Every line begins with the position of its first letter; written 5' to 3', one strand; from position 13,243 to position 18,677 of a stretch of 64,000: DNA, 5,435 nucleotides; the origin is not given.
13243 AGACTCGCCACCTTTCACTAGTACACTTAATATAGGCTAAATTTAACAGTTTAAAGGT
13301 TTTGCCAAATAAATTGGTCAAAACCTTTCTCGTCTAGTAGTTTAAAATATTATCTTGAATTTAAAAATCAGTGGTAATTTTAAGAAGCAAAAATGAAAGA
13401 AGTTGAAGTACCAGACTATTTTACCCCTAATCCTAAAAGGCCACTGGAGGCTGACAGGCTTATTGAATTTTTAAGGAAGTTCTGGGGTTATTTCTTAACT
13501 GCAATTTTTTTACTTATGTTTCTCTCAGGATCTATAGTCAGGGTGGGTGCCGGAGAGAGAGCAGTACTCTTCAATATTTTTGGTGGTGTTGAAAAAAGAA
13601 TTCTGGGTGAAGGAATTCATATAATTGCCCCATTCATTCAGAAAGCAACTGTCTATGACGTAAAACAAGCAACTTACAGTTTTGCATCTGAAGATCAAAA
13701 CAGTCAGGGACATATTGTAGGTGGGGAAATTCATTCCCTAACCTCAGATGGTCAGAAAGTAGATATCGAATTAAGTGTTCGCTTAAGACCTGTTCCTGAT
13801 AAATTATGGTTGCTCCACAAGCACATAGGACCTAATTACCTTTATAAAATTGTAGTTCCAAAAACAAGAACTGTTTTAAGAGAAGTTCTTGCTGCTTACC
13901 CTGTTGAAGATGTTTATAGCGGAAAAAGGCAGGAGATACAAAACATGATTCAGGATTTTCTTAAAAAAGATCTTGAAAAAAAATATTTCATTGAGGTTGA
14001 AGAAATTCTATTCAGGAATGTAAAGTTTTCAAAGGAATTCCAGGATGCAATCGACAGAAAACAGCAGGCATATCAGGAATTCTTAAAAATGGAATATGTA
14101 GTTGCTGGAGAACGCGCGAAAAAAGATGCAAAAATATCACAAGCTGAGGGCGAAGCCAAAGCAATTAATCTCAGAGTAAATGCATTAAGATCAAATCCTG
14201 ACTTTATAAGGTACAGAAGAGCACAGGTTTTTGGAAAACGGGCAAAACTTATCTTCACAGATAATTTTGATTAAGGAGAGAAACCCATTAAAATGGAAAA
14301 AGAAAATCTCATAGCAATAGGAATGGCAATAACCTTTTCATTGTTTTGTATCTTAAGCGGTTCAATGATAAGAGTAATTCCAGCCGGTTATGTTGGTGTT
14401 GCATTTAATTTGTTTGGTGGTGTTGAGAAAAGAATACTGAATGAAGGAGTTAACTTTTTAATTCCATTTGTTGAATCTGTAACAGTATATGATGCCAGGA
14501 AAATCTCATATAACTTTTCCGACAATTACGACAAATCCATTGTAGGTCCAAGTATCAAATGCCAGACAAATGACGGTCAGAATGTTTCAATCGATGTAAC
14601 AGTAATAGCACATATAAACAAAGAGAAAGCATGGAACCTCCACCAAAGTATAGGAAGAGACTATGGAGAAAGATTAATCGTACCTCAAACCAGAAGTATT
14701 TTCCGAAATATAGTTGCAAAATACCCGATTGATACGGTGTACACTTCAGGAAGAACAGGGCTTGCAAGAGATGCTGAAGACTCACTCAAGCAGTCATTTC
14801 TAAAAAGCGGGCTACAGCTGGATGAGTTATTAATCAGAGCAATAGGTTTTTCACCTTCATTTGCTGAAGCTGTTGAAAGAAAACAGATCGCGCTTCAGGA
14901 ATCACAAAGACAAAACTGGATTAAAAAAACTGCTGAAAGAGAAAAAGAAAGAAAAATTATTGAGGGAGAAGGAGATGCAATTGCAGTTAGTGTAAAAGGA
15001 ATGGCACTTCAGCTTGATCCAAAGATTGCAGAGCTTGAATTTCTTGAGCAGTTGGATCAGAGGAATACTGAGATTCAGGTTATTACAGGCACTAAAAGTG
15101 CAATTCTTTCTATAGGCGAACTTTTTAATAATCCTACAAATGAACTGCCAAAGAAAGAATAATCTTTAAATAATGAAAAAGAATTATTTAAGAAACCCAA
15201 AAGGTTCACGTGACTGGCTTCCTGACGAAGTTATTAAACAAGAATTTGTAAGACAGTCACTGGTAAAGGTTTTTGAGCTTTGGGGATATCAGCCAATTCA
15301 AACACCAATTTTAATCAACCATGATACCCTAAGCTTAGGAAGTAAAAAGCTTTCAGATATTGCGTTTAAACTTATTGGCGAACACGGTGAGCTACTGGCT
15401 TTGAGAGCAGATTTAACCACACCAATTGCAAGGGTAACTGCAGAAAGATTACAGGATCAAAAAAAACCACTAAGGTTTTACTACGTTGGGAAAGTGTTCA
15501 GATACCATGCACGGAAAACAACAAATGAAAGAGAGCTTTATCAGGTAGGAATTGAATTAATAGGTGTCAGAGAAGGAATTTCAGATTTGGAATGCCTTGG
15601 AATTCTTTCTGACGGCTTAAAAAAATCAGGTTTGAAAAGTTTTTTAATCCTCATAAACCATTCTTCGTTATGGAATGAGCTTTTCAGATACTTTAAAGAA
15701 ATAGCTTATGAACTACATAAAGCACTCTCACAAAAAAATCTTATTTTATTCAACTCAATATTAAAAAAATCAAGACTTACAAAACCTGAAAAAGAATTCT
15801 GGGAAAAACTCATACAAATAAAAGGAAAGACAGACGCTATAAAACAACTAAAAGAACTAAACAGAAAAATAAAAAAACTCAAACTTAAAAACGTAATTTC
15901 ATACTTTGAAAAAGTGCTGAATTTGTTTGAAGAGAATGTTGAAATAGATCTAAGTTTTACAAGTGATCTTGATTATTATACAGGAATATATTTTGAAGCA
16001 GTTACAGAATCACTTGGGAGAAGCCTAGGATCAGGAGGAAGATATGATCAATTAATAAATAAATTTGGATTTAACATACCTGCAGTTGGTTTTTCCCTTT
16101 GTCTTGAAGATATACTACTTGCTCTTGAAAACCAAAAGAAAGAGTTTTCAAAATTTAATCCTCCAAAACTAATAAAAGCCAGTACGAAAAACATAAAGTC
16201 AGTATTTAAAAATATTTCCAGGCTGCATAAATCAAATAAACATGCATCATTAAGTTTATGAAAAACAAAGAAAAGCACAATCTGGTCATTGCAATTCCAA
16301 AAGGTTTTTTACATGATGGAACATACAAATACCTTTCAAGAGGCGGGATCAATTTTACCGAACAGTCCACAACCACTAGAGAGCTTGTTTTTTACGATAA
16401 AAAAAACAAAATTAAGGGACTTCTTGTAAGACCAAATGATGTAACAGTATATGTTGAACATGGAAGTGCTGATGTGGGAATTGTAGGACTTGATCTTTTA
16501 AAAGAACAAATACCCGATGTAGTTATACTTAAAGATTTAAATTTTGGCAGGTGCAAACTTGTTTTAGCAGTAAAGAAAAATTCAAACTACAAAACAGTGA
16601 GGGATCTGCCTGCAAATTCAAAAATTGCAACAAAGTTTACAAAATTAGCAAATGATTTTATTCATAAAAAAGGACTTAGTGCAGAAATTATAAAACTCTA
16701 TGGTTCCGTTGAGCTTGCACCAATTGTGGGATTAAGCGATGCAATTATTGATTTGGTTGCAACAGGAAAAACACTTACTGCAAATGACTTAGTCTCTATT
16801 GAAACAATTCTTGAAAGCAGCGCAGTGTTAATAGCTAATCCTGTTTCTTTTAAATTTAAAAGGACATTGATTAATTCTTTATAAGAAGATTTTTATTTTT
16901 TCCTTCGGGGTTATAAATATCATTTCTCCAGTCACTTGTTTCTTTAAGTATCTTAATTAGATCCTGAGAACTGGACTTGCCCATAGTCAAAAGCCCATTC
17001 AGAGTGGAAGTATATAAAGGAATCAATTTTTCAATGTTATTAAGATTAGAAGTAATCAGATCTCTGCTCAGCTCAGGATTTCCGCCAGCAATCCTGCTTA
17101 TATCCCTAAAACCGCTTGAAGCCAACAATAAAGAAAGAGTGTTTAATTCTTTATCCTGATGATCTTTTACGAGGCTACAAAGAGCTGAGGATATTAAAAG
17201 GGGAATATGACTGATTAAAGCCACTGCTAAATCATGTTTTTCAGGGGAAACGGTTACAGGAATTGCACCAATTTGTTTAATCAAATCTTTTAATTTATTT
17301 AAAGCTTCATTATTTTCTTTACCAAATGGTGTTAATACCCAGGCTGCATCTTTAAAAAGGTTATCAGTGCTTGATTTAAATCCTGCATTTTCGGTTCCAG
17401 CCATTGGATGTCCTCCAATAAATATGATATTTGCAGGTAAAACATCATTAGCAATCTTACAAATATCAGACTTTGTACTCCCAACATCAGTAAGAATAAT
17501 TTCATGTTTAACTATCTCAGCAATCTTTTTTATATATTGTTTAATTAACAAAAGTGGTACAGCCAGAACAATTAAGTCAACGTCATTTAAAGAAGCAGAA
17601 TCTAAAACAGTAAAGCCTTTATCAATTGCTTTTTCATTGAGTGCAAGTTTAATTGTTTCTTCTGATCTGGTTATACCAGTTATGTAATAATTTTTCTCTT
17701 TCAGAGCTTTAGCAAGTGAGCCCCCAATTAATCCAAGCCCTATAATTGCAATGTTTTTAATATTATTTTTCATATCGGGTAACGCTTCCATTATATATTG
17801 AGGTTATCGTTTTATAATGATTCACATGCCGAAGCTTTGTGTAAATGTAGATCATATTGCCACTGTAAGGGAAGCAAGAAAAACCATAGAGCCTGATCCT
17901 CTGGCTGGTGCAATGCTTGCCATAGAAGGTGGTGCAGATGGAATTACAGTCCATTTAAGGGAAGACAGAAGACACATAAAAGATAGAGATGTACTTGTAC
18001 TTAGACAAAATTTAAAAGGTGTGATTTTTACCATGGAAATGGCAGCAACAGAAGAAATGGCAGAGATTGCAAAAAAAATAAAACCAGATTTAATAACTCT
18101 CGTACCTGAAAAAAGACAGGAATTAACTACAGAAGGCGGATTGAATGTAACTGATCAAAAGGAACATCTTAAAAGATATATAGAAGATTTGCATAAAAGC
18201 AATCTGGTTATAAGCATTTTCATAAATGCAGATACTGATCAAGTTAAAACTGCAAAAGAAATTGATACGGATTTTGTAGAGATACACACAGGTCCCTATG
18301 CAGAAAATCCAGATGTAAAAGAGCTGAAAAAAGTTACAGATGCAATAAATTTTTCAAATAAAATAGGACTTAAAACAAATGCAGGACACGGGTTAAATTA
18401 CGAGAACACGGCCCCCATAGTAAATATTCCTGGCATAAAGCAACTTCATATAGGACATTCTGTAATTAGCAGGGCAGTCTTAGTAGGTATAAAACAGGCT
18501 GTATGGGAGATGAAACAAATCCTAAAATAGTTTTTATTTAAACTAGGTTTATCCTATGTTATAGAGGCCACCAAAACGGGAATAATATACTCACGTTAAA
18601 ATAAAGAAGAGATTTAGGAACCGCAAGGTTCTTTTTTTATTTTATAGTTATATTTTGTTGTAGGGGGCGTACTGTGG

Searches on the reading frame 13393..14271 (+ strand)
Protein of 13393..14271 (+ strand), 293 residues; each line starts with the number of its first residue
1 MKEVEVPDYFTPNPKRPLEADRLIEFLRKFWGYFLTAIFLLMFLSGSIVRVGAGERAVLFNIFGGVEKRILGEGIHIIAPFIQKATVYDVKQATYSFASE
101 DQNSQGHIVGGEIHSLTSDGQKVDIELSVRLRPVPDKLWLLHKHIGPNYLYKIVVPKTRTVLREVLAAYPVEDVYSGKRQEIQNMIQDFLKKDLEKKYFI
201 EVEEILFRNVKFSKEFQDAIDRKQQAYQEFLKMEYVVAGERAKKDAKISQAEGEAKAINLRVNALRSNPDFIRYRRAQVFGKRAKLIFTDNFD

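Call 71: search_protein_families(library=pfam, proteins=[window:13393-14271:+], max_evalue=0.00001)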
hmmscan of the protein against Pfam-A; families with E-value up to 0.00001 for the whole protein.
window:13393-14271:+ (293 aa): 1 family
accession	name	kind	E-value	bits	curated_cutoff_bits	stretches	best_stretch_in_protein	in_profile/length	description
PF01145.31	Band_7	-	1.1e-35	123.8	23.6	1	50-255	2-176/176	SPFH domain / Band 7 family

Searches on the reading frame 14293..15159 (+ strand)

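Call 71: search_protein_families(library=pfam, proteins=[window:14293-15159:+], max_evalue=0.00001)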
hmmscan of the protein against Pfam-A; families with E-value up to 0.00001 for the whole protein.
window:14293-15159:+ (289 aa): 1 family
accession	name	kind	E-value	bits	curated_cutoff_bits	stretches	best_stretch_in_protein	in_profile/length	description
PF01145.31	Band_7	-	1.1e-36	127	23.6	1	28-215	2-171/176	SPFH domain / Band 7 family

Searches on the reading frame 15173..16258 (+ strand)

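Call 71: search_protein_families(library=pfam, proteins=[window:15173-16258:+], max_evalue=0.00001)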
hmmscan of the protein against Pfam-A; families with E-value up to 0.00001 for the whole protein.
window:15173-16258:+ (362 aa): 1 family
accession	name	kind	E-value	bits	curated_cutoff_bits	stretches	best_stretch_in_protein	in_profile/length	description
PF13393.11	tRNA-synt_His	-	3e-69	234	25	1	11-314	1-308/308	Histidyl-tRNA synthetase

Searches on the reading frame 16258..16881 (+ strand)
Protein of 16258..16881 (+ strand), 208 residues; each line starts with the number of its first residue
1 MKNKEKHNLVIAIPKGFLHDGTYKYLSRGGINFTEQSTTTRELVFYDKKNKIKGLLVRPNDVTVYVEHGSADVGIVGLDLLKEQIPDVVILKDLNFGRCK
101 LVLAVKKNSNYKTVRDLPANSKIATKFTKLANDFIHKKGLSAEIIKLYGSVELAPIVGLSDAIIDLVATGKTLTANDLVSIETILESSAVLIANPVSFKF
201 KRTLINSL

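Call 71: search_protein_families(library=pfam, proteins=[window:16258-16881:+], max_evalue=0.00001)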
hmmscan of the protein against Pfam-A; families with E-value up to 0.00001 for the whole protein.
window:16258-16881:+ (208 aa): 1 family
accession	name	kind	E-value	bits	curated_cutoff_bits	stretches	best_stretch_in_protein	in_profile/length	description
PF01634.23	HisG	-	3.5e-54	183.5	25.5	1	58-207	1-151/158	ATP phosphoribosyltransferase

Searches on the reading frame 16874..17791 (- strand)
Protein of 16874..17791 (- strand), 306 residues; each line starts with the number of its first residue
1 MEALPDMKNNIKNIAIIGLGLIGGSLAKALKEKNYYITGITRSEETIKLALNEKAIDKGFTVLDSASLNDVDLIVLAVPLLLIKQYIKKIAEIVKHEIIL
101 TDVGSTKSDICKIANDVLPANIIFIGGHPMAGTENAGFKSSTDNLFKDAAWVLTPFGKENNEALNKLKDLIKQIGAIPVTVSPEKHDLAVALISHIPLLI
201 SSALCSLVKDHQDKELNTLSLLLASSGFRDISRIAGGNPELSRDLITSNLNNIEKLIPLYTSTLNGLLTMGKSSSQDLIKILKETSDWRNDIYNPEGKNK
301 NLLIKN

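Call 71: search_protein_families(library=pfam, proteins=[window:16874-17791:-], max_evalue=0.00001)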
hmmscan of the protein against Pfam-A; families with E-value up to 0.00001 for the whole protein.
window:16874-17791:- (306 aa): 4 families
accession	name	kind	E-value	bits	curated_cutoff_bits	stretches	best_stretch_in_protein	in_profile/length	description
PF02153.23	PDH_N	-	6.5e-37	126.8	26.5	1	26-176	1-150/154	Prephenate dehydrogenase, nucleotide-binding domain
PF20463.3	PDH_C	-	3.5e-19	69.5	22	1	182-283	1-101/102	Prephenate dehydrogenase, dimerization domain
PF03807.23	F420_oxidored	-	1.3e-07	32.6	21.6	1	14-99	2-88/94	NADP oxidoreductase coenzyme F420-dependent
PF03446.21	NAD_binding_2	-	5.6e-07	30.2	21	1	13-135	1-124/161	NAD binding domain of 6-phosphogluconate dehydrogenase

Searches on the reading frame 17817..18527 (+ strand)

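Call 71: search_protein_families(library=pfam, proteins=[window:17817-18527:+], max_evalue=0.00001)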
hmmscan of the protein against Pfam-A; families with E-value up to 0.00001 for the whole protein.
window:17817-18527:+ (237 aa): 1 family
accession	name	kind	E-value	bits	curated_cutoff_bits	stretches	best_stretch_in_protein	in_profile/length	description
PF03740.19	PdxJ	-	8.6e-88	293.8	24.5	1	6-235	1-233/234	Pyridoxal phosphate biosynthesis protein PdxJ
